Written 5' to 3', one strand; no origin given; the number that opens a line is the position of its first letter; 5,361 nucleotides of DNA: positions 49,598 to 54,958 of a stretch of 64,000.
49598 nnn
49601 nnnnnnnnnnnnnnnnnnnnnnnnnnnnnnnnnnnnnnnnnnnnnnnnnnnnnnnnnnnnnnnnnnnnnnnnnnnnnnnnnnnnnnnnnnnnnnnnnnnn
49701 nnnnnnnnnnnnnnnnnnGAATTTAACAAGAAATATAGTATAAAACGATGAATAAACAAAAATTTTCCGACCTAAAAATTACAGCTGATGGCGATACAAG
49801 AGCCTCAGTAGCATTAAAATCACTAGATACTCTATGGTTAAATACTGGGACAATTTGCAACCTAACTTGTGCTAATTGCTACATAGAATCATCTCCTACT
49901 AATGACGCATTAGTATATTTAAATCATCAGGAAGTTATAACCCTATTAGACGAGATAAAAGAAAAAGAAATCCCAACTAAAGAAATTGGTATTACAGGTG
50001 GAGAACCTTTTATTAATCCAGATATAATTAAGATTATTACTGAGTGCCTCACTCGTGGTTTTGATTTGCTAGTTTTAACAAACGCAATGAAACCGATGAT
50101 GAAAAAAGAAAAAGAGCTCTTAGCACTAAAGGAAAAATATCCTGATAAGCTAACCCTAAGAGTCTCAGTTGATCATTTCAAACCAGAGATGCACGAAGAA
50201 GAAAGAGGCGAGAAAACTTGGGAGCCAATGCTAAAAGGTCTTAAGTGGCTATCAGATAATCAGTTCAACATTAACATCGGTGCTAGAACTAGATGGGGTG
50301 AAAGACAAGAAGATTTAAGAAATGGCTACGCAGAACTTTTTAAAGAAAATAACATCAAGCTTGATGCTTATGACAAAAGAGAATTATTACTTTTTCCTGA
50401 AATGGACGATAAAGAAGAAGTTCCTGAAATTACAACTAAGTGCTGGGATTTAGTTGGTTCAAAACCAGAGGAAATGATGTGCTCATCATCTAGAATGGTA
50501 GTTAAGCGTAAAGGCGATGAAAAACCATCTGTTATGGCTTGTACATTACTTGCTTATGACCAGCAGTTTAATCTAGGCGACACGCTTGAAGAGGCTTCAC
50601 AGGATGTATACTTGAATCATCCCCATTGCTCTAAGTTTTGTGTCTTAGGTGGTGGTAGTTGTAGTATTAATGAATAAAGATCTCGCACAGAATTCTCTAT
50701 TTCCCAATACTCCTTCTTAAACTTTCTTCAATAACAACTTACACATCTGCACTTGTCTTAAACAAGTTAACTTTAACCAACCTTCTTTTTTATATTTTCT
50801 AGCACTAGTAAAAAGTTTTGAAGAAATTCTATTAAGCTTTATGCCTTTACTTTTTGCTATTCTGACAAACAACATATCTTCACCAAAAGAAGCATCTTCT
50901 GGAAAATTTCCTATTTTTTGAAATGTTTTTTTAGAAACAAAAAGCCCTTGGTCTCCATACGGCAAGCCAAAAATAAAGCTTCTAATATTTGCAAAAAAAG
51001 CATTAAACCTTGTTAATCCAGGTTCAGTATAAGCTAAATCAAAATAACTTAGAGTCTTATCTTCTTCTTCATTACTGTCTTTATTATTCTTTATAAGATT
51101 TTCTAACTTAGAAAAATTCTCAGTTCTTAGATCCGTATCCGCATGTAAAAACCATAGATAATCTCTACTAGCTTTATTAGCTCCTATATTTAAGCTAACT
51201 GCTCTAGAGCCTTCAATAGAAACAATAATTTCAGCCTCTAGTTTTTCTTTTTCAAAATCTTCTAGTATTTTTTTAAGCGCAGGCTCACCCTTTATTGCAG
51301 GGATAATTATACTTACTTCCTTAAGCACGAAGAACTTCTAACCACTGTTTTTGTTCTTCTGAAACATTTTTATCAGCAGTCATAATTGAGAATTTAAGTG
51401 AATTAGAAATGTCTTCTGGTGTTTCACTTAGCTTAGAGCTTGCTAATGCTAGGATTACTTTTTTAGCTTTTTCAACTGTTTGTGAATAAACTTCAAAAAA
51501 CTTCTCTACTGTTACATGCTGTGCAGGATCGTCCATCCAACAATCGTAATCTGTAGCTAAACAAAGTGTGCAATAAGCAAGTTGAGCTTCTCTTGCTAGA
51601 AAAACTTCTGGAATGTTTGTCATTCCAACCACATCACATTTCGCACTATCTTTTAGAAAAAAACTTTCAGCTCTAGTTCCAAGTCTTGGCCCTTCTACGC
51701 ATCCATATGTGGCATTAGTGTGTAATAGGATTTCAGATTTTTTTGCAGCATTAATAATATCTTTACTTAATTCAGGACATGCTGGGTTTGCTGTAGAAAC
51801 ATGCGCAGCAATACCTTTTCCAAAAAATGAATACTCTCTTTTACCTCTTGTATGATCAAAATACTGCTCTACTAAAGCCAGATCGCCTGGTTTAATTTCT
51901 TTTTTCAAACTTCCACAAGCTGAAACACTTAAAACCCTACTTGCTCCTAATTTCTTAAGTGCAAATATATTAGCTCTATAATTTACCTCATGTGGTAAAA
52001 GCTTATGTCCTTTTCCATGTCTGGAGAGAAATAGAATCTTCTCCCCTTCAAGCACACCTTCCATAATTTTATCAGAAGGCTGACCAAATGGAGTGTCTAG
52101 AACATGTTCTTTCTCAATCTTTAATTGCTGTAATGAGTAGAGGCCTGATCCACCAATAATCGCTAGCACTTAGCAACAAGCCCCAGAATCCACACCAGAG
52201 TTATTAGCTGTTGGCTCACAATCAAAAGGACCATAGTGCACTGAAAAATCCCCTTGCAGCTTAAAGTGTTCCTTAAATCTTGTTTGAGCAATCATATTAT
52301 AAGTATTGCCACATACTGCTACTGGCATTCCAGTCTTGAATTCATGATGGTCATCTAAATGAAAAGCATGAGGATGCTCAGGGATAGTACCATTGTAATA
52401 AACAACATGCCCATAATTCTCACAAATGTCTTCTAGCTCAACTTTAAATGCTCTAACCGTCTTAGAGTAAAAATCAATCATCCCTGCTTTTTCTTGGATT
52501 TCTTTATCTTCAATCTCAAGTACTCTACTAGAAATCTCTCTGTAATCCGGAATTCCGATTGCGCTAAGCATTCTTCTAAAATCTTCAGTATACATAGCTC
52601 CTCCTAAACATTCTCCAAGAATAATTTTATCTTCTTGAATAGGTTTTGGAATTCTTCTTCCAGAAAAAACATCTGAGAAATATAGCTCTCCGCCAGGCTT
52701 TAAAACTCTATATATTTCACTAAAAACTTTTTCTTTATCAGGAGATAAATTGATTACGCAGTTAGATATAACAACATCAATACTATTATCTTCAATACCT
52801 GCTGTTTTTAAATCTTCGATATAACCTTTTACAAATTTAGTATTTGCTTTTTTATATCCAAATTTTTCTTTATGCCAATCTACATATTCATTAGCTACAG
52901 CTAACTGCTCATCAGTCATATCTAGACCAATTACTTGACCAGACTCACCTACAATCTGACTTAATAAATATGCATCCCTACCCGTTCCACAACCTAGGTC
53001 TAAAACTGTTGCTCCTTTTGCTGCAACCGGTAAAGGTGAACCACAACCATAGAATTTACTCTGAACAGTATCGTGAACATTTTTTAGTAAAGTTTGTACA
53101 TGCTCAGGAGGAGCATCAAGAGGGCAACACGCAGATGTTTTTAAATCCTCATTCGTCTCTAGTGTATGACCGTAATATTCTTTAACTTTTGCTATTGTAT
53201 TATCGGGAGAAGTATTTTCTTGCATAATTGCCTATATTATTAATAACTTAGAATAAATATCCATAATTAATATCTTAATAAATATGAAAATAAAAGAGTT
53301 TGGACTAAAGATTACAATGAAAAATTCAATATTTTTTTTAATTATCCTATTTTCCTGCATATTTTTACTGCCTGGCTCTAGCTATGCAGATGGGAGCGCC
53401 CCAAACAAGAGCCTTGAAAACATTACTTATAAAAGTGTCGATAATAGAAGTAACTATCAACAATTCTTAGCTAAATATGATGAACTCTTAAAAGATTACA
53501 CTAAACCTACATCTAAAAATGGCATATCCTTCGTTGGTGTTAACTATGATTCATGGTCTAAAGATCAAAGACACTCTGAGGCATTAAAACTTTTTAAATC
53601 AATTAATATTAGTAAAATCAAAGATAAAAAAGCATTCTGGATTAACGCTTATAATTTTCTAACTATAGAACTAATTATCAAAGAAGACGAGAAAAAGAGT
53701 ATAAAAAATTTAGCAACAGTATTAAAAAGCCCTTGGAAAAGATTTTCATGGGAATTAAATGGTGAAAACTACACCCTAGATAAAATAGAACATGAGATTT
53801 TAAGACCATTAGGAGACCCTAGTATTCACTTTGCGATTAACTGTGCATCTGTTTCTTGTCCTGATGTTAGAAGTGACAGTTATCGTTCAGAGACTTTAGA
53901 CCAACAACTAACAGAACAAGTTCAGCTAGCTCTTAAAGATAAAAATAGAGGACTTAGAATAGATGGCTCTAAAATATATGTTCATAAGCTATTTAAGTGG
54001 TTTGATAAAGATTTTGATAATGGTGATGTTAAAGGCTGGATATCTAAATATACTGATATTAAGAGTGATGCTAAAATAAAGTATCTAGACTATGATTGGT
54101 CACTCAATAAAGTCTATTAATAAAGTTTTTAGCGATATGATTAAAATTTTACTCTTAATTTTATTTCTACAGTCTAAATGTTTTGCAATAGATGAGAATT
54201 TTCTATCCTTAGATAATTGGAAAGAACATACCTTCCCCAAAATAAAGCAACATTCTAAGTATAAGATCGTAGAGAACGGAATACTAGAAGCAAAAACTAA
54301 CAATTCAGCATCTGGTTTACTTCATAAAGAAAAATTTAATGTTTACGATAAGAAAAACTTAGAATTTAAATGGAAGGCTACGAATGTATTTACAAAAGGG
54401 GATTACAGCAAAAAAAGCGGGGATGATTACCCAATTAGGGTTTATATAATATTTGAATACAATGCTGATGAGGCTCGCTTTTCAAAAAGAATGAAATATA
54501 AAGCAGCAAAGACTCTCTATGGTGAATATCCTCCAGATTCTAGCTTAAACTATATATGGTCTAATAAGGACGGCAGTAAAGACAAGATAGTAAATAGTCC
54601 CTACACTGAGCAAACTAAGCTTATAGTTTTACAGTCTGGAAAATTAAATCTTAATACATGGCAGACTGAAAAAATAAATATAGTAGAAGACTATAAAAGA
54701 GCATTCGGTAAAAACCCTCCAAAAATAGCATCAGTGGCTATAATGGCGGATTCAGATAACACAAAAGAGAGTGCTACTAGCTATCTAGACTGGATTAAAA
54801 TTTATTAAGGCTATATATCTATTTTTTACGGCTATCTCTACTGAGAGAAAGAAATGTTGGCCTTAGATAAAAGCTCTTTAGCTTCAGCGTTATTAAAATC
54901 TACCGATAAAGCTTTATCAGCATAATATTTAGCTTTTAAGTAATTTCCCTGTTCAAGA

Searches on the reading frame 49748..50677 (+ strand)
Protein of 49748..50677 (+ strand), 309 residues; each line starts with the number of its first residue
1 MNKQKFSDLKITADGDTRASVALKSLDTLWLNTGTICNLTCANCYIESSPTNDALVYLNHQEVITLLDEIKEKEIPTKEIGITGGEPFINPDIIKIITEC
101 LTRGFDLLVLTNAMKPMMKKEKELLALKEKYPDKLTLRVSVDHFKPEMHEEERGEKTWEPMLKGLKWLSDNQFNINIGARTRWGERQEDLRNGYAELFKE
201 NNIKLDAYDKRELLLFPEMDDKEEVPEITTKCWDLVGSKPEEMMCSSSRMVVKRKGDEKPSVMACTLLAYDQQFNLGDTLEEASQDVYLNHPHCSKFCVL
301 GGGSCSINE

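Call 19: search_protein_families(library=pfam, proteins=[window:49748-50677:+], max_evalue=0.001)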
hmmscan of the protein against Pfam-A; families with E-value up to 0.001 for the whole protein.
window:49748-50677:+ (309 aa): 2 families
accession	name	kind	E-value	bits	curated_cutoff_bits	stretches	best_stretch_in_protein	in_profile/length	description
PF04055.27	Radical_SAM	-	3.1e-18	66.9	29.5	1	32-174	2-142/166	Radical SAM superfamily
PF13353.11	Fer4_12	-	2.6e-05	25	22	1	37-105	15-82/137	4Fe-4S single cluster domain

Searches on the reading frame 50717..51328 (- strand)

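Call 19: search_protein_families(library=pfam, proteins=[window:50717-51328:-], max_evalue=0.001)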
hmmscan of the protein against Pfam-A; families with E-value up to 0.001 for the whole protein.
window:50717-51328:- (203 aa): 1 family
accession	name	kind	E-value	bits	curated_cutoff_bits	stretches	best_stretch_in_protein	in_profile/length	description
PF00535.33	Glycos_transf_2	-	5.8e-05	23.5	23.3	1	18-83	41-107/168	Glycosyl transferase family 2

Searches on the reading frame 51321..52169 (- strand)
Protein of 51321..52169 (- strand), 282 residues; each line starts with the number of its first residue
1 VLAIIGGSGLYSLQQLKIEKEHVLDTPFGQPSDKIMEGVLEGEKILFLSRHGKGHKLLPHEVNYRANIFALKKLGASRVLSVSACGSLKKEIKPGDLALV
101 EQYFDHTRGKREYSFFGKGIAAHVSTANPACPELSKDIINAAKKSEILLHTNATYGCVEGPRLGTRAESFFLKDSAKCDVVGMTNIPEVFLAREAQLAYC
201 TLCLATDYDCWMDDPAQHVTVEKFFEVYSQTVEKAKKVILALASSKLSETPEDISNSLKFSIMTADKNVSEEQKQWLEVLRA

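Call 20: search_protein_families(library=pfam, proteins=[window:51321-52169:-], max_evalue=0.001)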
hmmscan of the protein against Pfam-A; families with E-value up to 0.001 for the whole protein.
window:51321-52169:- (282 aa): 1 family
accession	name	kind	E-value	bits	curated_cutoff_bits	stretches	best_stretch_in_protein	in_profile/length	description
PF01048.26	PNP_UDP_1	-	1.7e-37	129.5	25.1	1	2-242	2-231/233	Phosphorylase superfamily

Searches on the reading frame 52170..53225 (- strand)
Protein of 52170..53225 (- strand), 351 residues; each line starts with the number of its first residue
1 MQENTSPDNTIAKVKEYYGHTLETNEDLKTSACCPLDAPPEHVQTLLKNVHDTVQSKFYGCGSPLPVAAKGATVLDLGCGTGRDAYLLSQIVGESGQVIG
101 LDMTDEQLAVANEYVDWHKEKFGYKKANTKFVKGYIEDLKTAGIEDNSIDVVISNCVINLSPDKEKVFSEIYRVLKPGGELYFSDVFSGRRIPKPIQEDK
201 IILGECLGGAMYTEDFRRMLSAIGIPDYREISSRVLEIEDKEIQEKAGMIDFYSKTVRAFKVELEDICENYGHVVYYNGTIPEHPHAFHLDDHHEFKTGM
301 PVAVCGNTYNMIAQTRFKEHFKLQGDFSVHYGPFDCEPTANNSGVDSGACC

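Call 20: search_protein_families(library=pfam, proteins=[window:52170-53225:-], max_evalue=0.001)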
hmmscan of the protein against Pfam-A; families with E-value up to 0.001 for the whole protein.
window:52170-53225:- (351 aa): 11 families
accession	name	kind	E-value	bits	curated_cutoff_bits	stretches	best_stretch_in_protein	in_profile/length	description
PF13847.12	Methyltransf_31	-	1.1e-34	119.6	27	1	70-212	3-133/145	Methyltransferase domain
PF08241.18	Methyltransf_11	-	1.7e-20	73.8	21.2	1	75-183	1-95/95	Methyltransferase domain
PF13649.12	Methyltransf_25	-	1e-19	71.4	27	1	74-179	1-97/97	Methyltransferase domain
PF01209.24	Ubie_methyltran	-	5.1e-16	59.2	20.1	1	69-183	46-151/233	ubiE/COQ5 methyltransferase family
PF08242.18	Methyltransf_12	-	6.2e-12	46.5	30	1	75-181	1-98/98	Methyltransferase domain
PF13489.12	Methyltransf_23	-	2e-10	41.1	27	1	68-190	20-123/164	Methyltransferase domain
PF05148.21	Methyltransf_8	-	3.3e-07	30.9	27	1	138-188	112-161/219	Hypothetical methyltransferase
PF01135.25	PCMT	-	1.1e-05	25.8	20.3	1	70-116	73-119/210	Protein-L-isoaspartate(D-aspartate) O-methyltransferase (PCMT)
PF20922.3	Anamorsin_N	-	5e-05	23.5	27.1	1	136-188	39-92/163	Anamorsin, N-terminal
PF01728.25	FtsJ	-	0.00015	22.2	24.1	1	69-164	20-107/181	FtsJ-like methyltransferase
PF05175.20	MTS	-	0.0005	20.2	23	1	70-182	31-137/170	Methyltransferase small domain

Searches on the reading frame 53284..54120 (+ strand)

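Call 20: search_protein_families(library=pfam, proteins=[window:53284-54120:+], max_evalue=0.001)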
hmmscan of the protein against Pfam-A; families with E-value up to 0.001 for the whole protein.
window:53284-54120:+ (278 aa): 1 family
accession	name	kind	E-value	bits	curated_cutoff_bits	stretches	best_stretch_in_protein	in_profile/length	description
PF04784.19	DUF547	-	2.3e-24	86.2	27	1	113-213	7-121/125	Protein of unknown function, DUF547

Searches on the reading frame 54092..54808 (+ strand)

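Call 20: search_protein_families(library=pfam, proteins=[window:54092-54808:+], max_evalue=0.001)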
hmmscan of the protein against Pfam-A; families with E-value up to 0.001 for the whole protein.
window:54092-54808:+ (238 aa): 1 family
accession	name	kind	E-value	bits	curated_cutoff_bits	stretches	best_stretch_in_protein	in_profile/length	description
PF11249.13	DUF3047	-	5.3e-67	225.6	27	1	41-235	1-197/198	Protein of unknown function (DUF3047)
